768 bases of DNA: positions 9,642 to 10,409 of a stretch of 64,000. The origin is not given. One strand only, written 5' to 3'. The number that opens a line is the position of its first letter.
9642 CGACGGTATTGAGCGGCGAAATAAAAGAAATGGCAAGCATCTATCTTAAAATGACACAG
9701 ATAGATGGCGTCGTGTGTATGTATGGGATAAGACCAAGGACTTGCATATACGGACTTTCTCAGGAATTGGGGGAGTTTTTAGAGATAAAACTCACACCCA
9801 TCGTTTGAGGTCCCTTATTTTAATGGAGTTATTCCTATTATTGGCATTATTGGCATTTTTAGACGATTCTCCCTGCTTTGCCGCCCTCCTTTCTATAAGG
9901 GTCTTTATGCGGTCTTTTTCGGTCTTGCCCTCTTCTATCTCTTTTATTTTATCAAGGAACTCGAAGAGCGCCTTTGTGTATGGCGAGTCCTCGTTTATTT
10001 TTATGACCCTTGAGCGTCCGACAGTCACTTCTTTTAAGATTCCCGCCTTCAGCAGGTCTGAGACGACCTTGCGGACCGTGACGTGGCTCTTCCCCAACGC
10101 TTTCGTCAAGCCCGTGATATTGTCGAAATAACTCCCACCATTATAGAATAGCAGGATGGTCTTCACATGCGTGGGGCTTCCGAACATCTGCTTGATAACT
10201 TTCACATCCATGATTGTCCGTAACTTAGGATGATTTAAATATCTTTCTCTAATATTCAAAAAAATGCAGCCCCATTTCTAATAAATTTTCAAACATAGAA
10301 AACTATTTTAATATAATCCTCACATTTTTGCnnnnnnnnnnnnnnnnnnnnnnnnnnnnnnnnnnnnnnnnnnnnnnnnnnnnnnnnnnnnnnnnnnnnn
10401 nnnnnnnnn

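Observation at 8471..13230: Candidate novel module upstream of the archaellins: KaiC-like two-domain ATPase, wHTH regulator and two secreted Ig-like proteins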

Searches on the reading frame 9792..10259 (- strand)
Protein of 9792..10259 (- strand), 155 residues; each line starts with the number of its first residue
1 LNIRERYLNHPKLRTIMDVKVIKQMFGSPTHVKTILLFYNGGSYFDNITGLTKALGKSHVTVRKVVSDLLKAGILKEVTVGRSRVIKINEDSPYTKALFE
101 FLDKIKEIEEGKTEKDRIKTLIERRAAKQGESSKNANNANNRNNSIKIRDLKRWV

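Call 3: search_protein_families(library=pfam, proteins=[window:9792-10259:-], max_evalue=0.01)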
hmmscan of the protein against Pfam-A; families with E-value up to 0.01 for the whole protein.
window:9792-10259:- (155 aa): 0 families

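Call 4: search_protein_families(library=ncbifam, proteins=[window:9792-10259:-], max_evalue=0.01)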
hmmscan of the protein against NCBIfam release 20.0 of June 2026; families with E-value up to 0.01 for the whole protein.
window:9792-10259:- (155 aa): 0 families

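Call 6: search_protein_families(library=pfam, proteins=[window:9792-10259:-], max_evalue=10)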
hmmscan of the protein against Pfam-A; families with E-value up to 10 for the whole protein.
window:9792-10259:- (155 aa): 3 families
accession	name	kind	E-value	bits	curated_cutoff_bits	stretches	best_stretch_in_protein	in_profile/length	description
PF24034.1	DUF7343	-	0.013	15.7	27.6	1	52-88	25-61/62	Domain of unknown function (DUF7343)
PF11166.13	DUF2951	-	0.014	16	26.7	1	101-155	23-76/98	Protein of unknown function (DUF2951)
PF21248.3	SoFic-like_C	-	0.24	12.1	27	1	52-85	37-70/76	Protein adenylyltransferase SoFic-like, C-terminal domain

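Call 19: find_homologous_proteins(query=window:9792-10211:-, max_evalue=0.001)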
Query window:9792-10211:- (139 aa): 41 proteins with E <= 0.001 among 62 candidates.
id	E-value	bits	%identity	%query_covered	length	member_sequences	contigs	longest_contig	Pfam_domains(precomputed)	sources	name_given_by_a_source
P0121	1.0e-78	279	98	100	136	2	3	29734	-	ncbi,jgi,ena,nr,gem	ncbi:MAG: hypothetical protein DRN91_00055 [Candidatus Alkanophagales archaeon]|nr:MAG: hypothetical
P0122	1.0e-60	221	80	100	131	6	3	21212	-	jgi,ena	-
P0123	1.3e-60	221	78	100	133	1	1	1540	-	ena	-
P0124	2.2e-58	213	76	100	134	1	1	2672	-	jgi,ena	-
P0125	5.5e-36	141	62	81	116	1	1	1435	-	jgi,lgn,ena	jgi:DNA-binding GntR family transcriptional regulator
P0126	3.5e-34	135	61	78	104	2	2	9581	-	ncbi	-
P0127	5.6e-34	135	61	73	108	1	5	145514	-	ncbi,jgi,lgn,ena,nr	ncbi:MAG: hypothetical protein N2V77_02940 [Canidatus Methanoxibalbensis ujae]|nr:hypothetical prote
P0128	8.4e-34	134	63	60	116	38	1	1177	-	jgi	-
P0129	1.5e-33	133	56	79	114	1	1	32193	-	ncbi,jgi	jgi:hypothetical protein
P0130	1.8e-33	133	64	60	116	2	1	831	-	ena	-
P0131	3.0e-33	132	58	81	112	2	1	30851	-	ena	-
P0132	7.8e-33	131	59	73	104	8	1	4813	-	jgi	-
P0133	8.1e-33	131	57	79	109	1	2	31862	-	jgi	-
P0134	1.1e-32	130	55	80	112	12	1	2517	-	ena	-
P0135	1.2e-32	130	59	72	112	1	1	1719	-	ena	-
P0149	7.9e-30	121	58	79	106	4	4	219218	-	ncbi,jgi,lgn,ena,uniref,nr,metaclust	ncbi:MAG TPA: hypothetical protein ENG09_03915 [Candidatus Syntrophoarchaeum butanivorans]|uniref:Ma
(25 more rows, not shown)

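Call 30: find_encoding_contigs(protein=P0149, flank=10000, max_places=2)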
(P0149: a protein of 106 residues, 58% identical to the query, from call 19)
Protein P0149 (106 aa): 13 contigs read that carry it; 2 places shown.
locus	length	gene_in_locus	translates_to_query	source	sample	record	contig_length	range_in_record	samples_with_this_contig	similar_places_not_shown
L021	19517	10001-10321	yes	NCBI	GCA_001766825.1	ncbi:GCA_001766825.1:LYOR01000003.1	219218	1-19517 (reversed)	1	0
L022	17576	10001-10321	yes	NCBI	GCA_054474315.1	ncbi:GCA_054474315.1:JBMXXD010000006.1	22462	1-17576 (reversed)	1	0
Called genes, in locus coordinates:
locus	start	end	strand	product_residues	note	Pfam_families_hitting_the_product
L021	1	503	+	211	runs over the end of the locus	PF01917:Flagellin_arch-type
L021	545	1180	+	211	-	PF01917:Flagellin_arch-type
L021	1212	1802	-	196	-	PF08901:DUF1847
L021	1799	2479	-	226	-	PF00753:Lactamase_B, PF23023:Anti-Pycsar_Apyc1 (weak), PF12706:Lactamase_B_2 (weak)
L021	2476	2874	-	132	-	PF00085:Thioredoxin, PF13098:Thioredoxin_2, PF13905:Thioredoxin_8 (faint)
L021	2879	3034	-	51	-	-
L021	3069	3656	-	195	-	PF02887:PK_C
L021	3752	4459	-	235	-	-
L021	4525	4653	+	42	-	-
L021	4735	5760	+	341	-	PF01259:SAICAR_synt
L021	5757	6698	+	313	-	PF01300:Sua5_yciO_yrdC, PF03481:Sua5_C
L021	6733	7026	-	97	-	-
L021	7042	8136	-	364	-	PF02926:THUMP (weak), PF01555:N6_N4_Mtase (faint), PF01170:UPF0020, PF03602:Cons_hypoth95 (weak), PF13847:Methyltransf_31, PF08241:Methyltransf_11, PF13649:Methyltransf_25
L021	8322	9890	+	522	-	PF02163:Peptidase_M50, PF00595:PDZ (weak), PF13180:PDZ_2, PF17820:PDZ_6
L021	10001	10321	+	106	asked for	-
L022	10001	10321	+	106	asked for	-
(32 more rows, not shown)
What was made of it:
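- Syntrophoarchaeum butanivorans the wHTH gene is alone, about 9 kb from archaellin genes (call 30).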

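Call 37: search_protein_families(library=pfam, alignment_id=A3, max_evalue=10)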
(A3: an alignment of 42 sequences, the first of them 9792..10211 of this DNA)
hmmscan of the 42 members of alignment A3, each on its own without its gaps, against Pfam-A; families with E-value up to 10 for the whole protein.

A. member 1, window:9792-10211:- (139 aa): 3 families
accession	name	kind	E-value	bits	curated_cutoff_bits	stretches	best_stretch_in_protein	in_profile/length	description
PF24034.1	DUF7343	-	0.01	16.1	27.6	1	36-72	25-61/62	Domain of unknown function (DUF7343)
PF11166.13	DUF2951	-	0.012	16.3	26.7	1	85-139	23-76/98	Protein of unknown function (DUF2951)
PF21248.3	SoFic-like_C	-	0.22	12.2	27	1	36-69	37-70/76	Protein adenylyltransferase SoFic-like, C-terminal domain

B. families by the number of members that match (of 42 scanned): 40 families (the first 25 are shown)
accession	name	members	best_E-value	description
PF24034.1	DUF7343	28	0.0033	Domain of unknown function (DUF7343)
PF23737.1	HTH_71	21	0.00057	HTH 3-helical bundle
PF12802.13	MarR_2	21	0.0018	MarR family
PF13730.12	HTH_36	20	0.00092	Helix-turn-helix domain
PF07453.19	NUMOD1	14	0.02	NUMOD1 domain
PF14579.12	HHH_6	13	0.023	Helix-hairpin-helix motif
PF08279.18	HTH_11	10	0.0021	HTH domain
PF13545.12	HTH_Crp_2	8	0.021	Crp-like helix-turn-helix domain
PF21248.3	SoFic-like_C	7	0.0079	Protein adenylyltransferase SoFic-like, C-terminal domain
PF16007.11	DUF4777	7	0.018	Domain of unknown function (DUF4777)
PF25212.1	HVO_A0114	7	0.035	HVO_A0114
PF11166.13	DUF2951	5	0.012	Protein of unknown function (DUF2951)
PF00392.27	GntR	4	0.025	Bacterial regulatory proteins, gntR family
PF24406.1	nSTAND_NTPase4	3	0.044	Novel STAND NTPase 4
PF21984.2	DnaD_N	2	0.064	DnaD N-terminal domain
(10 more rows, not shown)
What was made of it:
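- On EarA (pfam07381 / arCOG03422): The matches shown are sub-threshold hits to generic wHTH models (call 37).
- One family member is a REC-wHTH fusion (call 37).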

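Call 43: predict_structure(alignment_id=A3)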
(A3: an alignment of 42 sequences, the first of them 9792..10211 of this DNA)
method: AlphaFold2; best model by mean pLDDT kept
length: 139 residues; sequences in the alignment: 42
mean_pLDDT: 73.6   pTM: 0.54
mean pLDDT of the five models: 73.6, 72.4, 71.6, 68.0, 64.8
residues with pLDDT >= 90: 4; 70-90: 83; 50-70: 48; < 50: 4
segments of 3 or more residues with pLDDT < 50: 136-139
pLDDT, mean of each block of 10 residues (from residue 1): 69 82 77 83 89 89 82 84 84 66 61 57 54 51
secondary structure, 60 per line:
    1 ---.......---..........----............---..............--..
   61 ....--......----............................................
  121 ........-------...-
elements in order: H4-10 H14-23 E28-30 H31-39 H43-56 E59-64 E67-72 H77-128

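Call 67: find_encoding_contigs(protein=P0127, flank=10000, max_places=2)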
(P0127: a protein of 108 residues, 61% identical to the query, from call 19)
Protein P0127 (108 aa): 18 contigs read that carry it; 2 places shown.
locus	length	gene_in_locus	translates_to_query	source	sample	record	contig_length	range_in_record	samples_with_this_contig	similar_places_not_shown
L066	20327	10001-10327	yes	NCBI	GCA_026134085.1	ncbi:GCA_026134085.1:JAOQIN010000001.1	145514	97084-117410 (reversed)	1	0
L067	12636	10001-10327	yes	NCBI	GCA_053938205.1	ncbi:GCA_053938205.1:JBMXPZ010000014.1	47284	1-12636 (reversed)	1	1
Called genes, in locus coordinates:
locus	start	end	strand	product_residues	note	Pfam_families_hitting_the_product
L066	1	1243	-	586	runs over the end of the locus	PF00072:Response_reg, PF13646:HEAT_2, PF13513:HEAT_EZ (weak), PF13646:HEAT_2, PF03130:HEAT_PBS, PF13646:HEAT_2, PF13513:HEAT_EZ (weak), PF13646:HEAT_2, +10 more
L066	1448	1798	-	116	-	-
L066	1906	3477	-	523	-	PF00482:T2SSF (faint)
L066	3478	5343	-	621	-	PF00437:T2SSE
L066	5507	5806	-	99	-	-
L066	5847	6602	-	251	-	PF05625:PAXNEB (faint), PF13481:AAA_25 (weak), PF06745:ATPase, PF23442:DUF7125 (weak)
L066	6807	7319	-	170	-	PF01917:Flagellin_arch-type, PF22201:FlaF_Ig-like (weak)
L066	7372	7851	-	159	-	PF01917:Flagellin_arch-type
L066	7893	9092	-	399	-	-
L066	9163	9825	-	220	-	PF01917:Flagellin_arch-type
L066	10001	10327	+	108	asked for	-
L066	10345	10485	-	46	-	-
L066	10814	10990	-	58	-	-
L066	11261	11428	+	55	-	-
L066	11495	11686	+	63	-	-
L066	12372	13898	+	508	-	PF01656:CbiA, PF13500:AAA_26, PF07685:GATase_3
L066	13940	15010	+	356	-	PF04055:Radical_SAM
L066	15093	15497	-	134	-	PF12797:Fer4_2 (faint), PF12837:Fer4_6 (faint), PF12838:Fer4_7 (faint), PF13187:Fer4_9 (faint), PF13237:Fer4_10 (faint), PF25160:LdpA_Fe-S-bd (faint), PF13247:Fer4_11 (weak), PF00037:Fer4 (weak), +2 more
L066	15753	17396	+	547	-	PF00118:Cpn60_TCP1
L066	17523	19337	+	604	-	PF00012:HSP70, PF06723:MreB_Mbl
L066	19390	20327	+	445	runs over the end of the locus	PF09861:Lar_N, PF21113:LarA_C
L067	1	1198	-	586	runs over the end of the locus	PF00072:Response_reg, PF13646:HEAT_2, PF13513:HEAT_EZ (weak), PF13646:HEAT_2, PF03130:HEAT_PBS, PF13646:HEAT_2, PF13513:HEAT_EZ (weak), PF13646:HEAT_2, +9 more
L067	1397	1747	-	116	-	-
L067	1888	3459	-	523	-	PF00482:T2SSF (faint)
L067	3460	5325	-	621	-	PF00437:T2SSE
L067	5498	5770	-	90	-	-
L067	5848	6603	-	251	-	PF05625:PAXNEB (faint), PF13481:AAA_25 (weak), PF06745:ATPase, PF23442:DUF7125 (weak)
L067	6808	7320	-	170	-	PF01917:Flagellin_arch-type, PF22201:FlaF_Ig-like (weak)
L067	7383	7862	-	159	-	PF01917:Flagellin_arch-type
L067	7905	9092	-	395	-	-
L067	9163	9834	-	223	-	PF01917:Flagellin_arch-type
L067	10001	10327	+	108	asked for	-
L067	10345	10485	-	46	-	-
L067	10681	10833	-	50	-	-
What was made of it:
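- Methanoxibalbensis) a lone wHTH lies 176 bp from, and divergent to, flaB-CDE-F-G-H-I-J, with no ATPase nearby (call 67).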

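Call 77: fold_search(model_id=the predicted structure, library=pdb)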
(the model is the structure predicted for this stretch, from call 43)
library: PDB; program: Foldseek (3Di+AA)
matches with E <= 10: 1420; with E <= 0.001: 9
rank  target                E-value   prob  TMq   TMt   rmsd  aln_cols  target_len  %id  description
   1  3m8e_B                5.9e-04  1.00  0.43  0.61   5.5        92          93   17  Protein structure of Type III plasmid segregation TubR (released 2010-07-07)
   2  4hw0_A                6.3e-04  1.00  0.41  0.54   4.7        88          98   22  Crystal structure of Sso10a-2, a DNA-binding protein from Sulfolobus solfataricus (released 2013-10-30)
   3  7wze_A                6.3e-04  1.00  0.46  0.41   7.5       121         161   19  Structure of Transcriptional regulator from Bacillus subtilis (strain 168) (released 2022-04-20)
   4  2qvo                  7.2e-04  1.00  0.48  0.71   2.9        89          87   13  Crystal structure of AF1382 from Archaeoglobus fulgidus (released 2007-09-04)
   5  3ov8                  7.2e-04  1.00  0.47  0.66   3.3        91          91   18  Crystal structure of AF1382 from Archaeoglobus fulgidus, High resolution (released 2011-11-16)
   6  4hw0_C                7.2e-04  1.00  0.40  0.56   4.9        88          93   22  Crystal structure of Sso10a-2, a DNA-binding protein from Sulfolobus solfataricus (released 2013-10-30)
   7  6pcp_C                7.7e-04  1.00  0.47  0.47   3.6        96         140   18  Mechanism for regulation of DNA binding of Bordetella bronchiseptica BpsR by 6-hydroxynicotinic acid (released 2019-11-06)
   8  2nyx_B                9.4e-04  1.00  0.50  0.48   3.5        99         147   14  Crystal structure of RV1404 from Mycobacterium tuberculosis (released 2006-12-05)
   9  3m8e_A                9.4e-04  1.00  0.39  0.52   5.1        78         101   22  Protein structure of Type III plasmid segregation TubR (released 2010-07-07)
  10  6o8k                  1.0e-03  1.00  0.44  0.63   4.5        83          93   11  Crystal Structure of apo and reduced Sulfide-responsive transcriptional repressor (SqrR) from Rhodobacter capsulatus. (released 2020-04-01)
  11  3cta                  1.1e-03  1.00  0.39  0.29   2.1        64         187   17  Crystal structure of riboflavin kinase from Thermoplasma acidophilum (released 2008-04-29)
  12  5jls                  1.1e-03  1.00  0.44  0.46   4.8       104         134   18  Crystal Structure of Adhesin competence repressor (AdcR) from Streptococcus pyogenes (C-terminally His tagged) (released 2017-05-03)
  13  3eco_A                1.1e-03  1.00  0.42  0.44   6.5       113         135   13  Crystal structure of MepR, a transcription regulator of the Staphylococcus aureus multidrug efflux pump MepA (released 2009-02-10)
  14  7l1i                  1.1e-03  1.00  0.46  0.39   3.5        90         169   19  Crystal structure of the MarR family transcriptional regulator from Acineotobacter baumannii bound to Indole 3 acetic ac (released 2022-02-09)
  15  3nrv_C                1.1e-03  1.00  0.47  0.46  10.9       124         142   16  Crystal structure of MarR/EmrR family transcriptional regulator from Acinetobacter sp. ADP1 (released 2010-09-15)
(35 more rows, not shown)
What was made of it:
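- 9792..10211 (-): Small winged-helix DNA-binding protein, 139 aa, of an unnamed family. It has a long C-terminal helix and an Asn-rich tail specific to Alkanophaga. AlphaFold model and PDB fold matches in calls 43 and 77.
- Checked: The AlphaFold model (pLDDT 73.6) is a winged helix followed by a long C-terminal helix (calls 43, 77).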

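Call 92: search_protein_representatives(alignment_id=A3)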
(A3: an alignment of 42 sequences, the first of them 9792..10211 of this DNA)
Query: 42 sequences, 134 profile positions. Proteins with E-value up to 0.001 (for the whole library): 149; up to 1e-10: 46; up to 1e-30: 10. The best 149 are listed.
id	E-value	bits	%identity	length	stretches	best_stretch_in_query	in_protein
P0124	2.8e-50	185.7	-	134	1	2-134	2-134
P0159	2.3e-45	169.8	-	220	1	3-119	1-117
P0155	7.4e-44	164.9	-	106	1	3-106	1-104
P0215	2.7e-42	159.9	-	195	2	3-93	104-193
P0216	9.0e-41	154.9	-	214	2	4-97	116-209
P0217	2.5e-40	153.5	-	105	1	2-98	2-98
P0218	7.5e-39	148.7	-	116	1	1-112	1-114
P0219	9.3e-36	138.7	-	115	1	5-101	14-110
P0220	3.7e-32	127.1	-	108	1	3-107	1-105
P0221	4.3e-32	126.8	-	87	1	8-90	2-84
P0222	5.6e-30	120.0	-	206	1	4-114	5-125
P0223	5.8e-30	119.9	-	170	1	5-113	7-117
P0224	1.8e-27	111.9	-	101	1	2-95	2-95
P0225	2.6e-26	108.1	-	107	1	4-98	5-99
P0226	2.2e-25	105.1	-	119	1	3-100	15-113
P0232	1.3e-22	96.2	-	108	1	3-98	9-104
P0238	1.7e-18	82.8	-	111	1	3-91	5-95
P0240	1.0e-16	77.1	-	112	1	3-97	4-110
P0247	5.8e-14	68.2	-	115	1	3-106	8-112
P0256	6.1e-11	58.4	-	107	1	3-94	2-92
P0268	1.4e-08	50.7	-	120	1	7-111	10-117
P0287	2.1e-06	43.7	-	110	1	3-96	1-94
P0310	3.6e-05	39.7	-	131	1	3-117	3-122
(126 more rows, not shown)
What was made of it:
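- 9792..10211 (-): Profile search in call 92.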

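Call 93: list_cluster_members(proteins=[P0220, P0225, P0232, P0238, P0240, P0247, P0256, P0268, P0287, P0310])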
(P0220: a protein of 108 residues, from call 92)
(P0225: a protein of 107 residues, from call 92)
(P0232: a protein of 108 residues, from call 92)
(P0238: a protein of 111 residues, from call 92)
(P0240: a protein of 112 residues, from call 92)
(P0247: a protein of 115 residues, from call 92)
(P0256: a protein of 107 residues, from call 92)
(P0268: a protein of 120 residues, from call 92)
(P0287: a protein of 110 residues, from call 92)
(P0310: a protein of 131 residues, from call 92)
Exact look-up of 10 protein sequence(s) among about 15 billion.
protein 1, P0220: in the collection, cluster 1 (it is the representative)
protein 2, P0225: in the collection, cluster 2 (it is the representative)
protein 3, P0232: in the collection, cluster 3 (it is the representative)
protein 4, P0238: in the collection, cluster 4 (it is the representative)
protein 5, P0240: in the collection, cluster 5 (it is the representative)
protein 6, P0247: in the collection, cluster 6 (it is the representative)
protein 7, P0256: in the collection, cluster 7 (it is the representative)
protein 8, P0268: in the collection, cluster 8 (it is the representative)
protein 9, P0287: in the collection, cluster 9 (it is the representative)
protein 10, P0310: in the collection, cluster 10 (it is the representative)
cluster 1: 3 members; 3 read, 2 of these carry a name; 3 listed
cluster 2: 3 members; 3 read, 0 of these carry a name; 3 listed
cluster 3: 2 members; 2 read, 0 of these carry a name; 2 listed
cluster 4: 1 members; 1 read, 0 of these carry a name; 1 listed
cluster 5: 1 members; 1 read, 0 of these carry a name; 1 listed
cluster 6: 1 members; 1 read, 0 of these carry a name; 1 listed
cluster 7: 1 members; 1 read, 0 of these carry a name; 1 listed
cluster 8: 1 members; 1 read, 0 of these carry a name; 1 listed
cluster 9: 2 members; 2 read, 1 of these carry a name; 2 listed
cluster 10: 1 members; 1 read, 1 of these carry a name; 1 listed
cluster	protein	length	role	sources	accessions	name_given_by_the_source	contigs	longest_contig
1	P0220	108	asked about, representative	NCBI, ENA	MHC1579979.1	MAG: hypothetical protein ACXQTZ_04975 [Candidatus Alkanophagales archaeon]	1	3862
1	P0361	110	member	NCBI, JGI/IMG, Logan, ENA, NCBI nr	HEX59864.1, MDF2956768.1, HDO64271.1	MAG TPA: hypothetical protein ENF26_06945 [Methanomicrobia archaeon] | hypothetical protein [Candidatus Alkanophaga volatiphilum]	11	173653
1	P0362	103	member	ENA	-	-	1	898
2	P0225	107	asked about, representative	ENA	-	-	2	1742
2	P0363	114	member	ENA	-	-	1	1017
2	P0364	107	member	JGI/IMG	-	-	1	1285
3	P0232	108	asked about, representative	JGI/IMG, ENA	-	-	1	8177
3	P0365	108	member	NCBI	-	-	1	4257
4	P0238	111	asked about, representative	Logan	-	-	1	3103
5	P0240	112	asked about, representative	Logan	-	-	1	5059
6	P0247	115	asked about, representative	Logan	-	-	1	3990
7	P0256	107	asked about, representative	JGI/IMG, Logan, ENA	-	-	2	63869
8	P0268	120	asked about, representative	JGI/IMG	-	-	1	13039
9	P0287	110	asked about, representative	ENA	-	-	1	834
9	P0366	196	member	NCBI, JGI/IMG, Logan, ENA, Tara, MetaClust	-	strand:+ start:807 stop:1397 length:591 start_codon:yes stop_codon:yes gene_type:complete | TARA_148_SRF_0.22-3_C16397563_1_gene525385 "" ""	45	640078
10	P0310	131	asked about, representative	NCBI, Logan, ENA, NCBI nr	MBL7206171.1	MAG: hypothetical protein ISS36_01065 [Candidatus Aenigmarchaeota archaeon] | hypothetical protein [Candidatus Aenigmarchaeota archaeon]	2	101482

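Call 102: search_protein_families(library=padloc, proteins=[window:9792-10211:-], max_evalue=0.01)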
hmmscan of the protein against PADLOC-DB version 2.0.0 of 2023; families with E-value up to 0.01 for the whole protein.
window:9792-10211:- (139 aa): 6 families
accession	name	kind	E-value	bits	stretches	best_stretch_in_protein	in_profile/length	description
PDLC04370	PDC-M05A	-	3.9e-09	34.6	1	31-86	32-87/194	-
PDLC01438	Csa3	-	1.5e-05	23.2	1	6-124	141-253/305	"CAS-I,CAS-II,CAS-III,CAS-IV,CAS-V,CAS-VI; associated_signaling"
PDLC01434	CasR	-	0.00077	17.4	1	15-73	130-183/191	"CAS-I,CAS-II,CAS-III,CAS-IV,CAS-V,CAS-VI; associated_signaling"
PDLC04368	PDC-M05A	-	0.0024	15.8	1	20-90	21-90/201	-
PDLC01268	CasR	-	0.0063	14.5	1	31-72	139-176/179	"CAS-I,CAS-II,CAS-III,CAS-IV,CAS-V,CAS-VI; associated_signaling"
PDLC03963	SoFic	-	0.0087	13.5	0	31-69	309-348/361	-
